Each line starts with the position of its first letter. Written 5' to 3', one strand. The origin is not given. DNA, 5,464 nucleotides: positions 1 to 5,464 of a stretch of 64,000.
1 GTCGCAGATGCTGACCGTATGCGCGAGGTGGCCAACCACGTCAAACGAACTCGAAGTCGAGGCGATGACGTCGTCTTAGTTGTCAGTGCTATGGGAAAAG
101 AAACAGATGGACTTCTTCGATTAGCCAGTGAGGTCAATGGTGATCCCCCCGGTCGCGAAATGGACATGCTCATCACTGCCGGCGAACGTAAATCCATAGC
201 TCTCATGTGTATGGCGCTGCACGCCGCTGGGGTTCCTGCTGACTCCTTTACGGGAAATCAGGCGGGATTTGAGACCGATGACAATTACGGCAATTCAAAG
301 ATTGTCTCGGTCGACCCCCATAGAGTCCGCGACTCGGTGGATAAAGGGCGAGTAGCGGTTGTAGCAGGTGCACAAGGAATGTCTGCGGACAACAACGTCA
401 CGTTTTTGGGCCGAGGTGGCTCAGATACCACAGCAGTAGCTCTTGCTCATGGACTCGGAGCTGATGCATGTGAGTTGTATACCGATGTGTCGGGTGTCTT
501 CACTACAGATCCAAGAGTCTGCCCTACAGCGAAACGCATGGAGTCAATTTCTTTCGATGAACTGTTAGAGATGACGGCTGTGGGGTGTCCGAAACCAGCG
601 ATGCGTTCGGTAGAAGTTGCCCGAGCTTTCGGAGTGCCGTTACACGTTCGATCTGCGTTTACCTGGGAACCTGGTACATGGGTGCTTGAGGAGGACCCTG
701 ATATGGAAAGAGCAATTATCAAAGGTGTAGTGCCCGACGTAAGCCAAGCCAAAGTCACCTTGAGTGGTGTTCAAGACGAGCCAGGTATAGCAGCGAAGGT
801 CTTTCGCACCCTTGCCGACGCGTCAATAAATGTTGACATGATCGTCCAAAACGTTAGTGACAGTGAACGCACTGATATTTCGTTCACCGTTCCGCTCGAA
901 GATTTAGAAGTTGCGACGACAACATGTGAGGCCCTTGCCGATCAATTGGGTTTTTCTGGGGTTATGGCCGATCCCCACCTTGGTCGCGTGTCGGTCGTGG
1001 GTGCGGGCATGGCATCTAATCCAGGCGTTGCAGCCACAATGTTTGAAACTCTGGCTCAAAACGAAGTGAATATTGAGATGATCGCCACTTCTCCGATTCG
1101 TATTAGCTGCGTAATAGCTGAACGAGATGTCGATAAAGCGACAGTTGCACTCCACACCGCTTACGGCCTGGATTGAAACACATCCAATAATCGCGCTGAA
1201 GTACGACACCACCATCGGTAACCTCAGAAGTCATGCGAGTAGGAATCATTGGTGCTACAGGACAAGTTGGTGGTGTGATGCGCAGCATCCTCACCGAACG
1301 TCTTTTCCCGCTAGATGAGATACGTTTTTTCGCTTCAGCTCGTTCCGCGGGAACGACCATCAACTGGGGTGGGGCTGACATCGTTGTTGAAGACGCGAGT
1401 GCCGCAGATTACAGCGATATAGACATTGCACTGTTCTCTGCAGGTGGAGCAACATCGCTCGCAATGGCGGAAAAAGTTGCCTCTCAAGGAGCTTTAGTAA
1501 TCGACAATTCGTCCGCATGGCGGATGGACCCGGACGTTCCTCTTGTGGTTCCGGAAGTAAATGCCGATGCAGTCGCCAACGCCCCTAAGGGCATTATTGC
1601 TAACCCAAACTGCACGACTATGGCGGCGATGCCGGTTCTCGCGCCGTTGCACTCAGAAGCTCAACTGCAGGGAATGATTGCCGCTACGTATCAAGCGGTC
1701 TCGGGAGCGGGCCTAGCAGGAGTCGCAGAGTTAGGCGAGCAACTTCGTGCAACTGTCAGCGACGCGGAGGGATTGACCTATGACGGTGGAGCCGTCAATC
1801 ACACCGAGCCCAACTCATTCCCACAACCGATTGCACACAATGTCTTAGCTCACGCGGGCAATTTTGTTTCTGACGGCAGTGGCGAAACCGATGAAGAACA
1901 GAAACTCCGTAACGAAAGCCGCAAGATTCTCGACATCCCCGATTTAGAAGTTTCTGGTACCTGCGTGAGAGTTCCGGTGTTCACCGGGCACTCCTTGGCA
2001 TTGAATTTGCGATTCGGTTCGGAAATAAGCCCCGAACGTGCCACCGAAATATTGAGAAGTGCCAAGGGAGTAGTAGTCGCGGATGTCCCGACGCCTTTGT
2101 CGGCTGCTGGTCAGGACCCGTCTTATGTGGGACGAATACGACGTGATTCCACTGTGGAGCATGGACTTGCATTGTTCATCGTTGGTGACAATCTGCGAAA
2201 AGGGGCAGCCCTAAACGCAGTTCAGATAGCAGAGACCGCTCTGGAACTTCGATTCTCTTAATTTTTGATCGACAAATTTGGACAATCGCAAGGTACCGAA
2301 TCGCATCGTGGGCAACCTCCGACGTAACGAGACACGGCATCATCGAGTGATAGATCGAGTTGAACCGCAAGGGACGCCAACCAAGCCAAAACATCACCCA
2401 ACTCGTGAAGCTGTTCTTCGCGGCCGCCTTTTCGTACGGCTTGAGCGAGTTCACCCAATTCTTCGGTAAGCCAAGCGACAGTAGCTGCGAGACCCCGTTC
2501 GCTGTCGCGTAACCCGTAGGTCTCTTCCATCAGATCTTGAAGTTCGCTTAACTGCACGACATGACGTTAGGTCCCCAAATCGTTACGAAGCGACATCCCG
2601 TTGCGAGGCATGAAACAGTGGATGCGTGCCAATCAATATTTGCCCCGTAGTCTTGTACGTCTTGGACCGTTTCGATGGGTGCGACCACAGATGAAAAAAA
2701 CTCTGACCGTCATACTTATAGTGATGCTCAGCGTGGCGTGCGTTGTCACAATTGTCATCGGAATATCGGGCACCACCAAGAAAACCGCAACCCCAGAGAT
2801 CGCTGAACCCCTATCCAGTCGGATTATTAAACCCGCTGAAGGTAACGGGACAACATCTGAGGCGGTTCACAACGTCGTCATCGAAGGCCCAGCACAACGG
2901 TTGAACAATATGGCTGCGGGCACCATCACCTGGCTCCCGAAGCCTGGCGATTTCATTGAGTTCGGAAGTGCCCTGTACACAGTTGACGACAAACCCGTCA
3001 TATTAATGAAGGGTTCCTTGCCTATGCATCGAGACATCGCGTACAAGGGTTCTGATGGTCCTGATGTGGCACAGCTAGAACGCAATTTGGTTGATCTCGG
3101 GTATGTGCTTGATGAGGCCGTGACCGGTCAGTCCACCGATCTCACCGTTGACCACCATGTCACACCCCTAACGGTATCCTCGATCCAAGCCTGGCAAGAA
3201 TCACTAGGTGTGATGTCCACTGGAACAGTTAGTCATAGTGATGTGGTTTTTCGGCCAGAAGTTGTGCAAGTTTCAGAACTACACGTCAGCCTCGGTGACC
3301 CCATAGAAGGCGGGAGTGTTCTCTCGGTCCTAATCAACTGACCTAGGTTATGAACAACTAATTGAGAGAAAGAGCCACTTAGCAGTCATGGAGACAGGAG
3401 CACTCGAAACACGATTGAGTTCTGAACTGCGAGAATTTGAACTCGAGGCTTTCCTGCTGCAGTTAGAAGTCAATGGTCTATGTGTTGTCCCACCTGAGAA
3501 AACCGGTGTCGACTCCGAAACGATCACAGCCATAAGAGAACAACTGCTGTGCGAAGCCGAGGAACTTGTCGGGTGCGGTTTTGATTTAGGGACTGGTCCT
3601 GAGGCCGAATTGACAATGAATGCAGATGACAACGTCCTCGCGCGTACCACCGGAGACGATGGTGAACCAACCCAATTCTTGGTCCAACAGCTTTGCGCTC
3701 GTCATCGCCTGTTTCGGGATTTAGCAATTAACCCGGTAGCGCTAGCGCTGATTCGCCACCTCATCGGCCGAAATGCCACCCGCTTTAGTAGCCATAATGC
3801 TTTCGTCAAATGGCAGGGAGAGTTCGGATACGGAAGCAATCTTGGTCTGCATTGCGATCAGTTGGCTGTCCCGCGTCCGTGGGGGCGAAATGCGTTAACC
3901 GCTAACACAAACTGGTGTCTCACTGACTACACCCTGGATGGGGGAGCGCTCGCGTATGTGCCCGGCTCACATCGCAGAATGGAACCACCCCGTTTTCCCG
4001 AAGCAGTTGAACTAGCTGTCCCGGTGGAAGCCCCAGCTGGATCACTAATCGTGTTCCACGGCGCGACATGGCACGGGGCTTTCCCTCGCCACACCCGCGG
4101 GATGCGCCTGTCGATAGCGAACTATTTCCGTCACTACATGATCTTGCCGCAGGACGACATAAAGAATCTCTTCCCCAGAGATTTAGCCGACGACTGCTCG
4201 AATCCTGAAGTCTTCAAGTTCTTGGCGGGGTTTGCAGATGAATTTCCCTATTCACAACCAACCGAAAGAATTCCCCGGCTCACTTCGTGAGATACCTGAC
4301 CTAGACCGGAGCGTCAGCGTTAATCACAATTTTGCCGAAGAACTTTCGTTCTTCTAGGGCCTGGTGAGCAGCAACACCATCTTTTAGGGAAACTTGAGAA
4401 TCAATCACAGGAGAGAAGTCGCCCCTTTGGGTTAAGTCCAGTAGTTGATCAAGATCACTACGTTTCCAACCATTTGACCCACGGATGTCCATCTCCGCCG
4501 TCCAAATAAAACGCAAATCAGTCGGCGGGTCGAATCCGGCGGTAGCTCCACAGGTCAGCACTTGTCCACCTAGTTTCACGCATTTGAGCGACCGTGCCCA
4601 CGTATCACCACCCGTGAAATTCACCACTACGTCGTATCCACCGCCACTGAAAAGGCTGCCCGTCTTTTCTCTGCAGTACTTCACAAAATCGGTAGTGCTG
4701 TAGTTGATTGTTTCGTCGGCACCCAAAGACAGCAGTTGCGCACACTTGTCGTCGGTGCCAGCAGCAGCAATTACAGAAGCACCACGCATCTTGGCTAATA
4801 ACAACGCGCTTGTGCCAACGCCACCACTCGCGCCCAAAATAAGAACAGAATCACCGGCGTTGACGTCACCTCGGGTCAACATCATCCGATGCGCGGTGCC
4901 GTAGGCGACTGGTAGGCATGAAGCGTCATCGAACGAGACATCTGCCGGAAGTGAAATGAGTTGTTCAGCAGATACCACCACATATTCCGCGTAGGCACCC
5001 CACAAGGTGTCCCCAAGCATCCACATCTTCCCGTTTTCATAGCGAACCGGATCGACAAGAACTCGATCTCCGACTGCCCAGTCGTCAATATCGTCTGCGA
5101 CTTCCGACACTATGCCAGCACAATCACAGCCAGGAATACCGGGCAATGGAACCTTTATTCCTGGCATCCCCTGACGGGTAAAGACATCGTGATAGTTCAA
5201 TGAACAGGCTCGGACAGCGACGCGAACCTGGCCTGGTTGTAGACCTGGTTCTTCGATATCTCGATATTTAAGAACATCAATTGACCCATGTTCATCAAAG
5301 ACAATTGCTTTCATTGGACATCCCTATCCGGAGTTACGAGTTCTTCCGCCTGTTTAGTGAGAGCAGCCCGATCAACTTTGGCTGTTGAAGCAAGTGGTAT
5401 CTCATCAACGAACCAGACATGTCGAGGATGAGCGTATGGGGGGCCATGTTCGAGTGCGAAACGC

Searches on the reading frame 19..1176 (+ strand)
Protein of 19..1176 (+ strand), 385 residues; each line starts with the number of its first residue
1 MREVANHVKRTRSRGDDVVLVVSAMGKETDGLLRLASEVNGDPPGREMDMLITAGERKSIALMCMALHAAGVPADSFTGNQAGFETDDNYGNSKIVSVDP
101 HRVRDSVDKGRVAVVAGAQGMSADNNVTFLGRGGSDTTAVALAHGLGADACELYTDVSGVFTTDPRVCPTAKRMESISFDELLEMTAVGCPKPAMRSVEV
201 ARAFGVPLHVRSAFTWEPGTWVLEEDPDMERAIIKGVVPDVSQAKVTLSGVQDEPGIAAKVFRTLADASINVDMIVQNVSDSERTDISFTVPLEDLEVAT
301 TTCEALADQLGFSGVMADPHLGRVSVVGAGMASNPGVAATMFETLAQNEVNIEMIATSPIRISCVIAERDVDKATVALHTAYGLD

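Call 79: search_protein_families(library=pfam, proteins=[window:19-1176:+], max_evalue=0.00001)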
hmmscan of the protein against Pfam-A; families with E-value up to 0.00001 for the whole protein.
window:19-1176:+ (385 aa): 4 families
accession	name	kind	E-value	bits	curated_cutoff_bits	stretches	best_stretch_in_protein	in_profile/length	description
PF00696.33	AA_kinase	-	9.5e-41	140.5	24.9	1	1-212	19-234/234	Amino acid kinase family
PF22468.2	ACT_9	-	1.6e-39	133.9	27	2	324-381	1-60/61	ACT domain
PF13840.12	ACT_7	-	1.3e-21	76.7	27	1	320-379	5-64/65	ACT domain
PF01842.31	ACT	-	2.1e-17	63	27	1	248-301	3-56/66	ACT domain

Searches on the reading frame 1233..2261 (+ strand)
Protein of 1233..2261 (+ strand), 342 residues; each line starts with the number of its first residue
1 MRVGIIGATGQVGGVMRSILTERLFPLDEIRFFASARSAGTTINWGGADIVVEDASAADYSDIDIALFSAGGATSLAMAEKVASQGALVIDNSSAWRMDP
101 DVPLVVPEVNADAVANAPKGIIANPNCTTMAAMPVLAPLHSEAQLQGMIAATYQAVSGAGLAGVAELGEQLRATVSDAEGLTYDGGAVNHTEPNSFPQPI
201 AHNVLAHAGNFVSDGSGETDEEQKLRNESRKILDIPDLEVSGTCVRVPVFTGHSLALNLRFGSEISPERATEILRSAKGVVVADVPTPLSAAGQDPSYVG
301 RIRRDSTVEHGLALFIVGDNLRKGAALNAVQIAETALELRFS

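Call 79: search_protein_families(library=pfam, proteins=[window:1233-2261:+], max_evalue=0.00001)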
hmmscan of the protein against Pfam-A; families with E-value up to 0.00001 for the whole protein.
window:1233-2261:+ (342 aa): 2 families
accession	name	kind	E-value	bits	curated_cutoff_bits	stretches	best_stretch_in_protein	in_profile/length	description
PF02774.23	Semialdhyde_dhC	-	5.8e-48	163.9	26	1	136-323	1-184/184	Semialdehyde dehydrogenase, dimerisation domain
PF01118.30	Semialdhyde_dh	-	3.4e-33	115.1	26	1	2-117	1-121/121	Semialdehyde dehydrogenase, NAD binding domain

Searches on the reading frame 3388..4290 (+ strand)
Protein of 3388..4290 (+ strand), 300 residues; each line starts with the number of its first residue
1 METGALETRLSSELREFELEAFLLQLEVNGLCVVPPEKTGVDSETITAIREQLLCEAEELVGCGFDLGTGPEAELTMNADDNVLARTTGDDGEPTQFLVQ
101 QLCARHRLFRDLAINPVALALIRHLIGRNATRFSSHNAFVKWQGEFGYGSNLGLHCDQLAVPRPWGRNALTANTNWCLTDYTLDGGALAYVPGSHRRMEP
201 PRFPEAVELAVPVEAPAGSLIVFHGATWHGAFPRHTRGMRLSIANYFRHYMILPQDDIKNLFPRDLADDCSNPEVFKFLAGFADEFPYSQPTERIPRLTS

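Call 79: search_protein_families(library=pfam, proteins=[window:3388-4290:+], max_evalue=0.00001)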
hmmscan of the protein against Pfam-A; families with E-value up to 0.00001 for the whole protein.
window:3388-4290:+ (300 aa): 1 family
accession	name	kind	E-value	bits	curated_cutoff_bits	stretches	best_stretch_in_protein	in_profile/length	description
PF05721.19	PhyH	-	8.9e-19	69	22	1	98-240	55-211/213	Phytanoyl-CoA dioxygenase (PhyH)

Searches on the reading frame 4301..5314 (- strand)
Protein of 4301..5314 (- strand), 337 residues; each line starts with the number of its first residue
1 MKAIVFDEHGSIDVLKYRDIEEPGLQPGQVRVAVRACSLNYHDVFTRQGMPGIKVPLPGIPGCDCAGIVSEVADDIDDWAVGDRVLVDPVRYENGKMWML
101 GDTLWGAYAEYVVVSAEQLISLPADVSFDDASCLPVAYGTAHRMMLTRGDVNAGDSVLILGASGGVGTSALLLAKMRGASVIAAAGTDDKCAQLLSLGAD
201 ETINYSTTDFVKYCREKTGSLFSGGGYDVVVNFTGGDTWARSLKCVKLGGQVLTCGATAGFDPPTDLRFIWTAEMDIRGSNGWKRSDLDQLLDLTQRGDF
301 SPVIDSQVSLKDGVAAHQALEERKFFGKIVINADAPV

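Call 79: search_protein_families(library=pfam, proteins=[window:4301-5314:-], max_evalue=0.00001)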
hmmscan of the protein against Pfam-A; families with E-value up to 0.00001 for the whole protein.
window:4301-5314:- (337 aa): 3 families
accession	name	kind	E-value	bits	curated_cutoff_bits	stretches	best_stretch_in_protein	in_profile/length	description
PF00107.32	ADH_zinc_N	-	1.5e-26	93.3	31.8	1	165-295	1-127/129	Zinc-binding dehydrogenase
PF13602.12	ADH_zinc_N_2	-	1.3e-20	75.1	27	1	197-331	1-134/134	Zinc-binding dehydrogenase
PF08240.17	ADH_N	-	4e-20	72.4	23.5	1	26-123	1-103/104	Alcohol dehydrogenase GroES-like domain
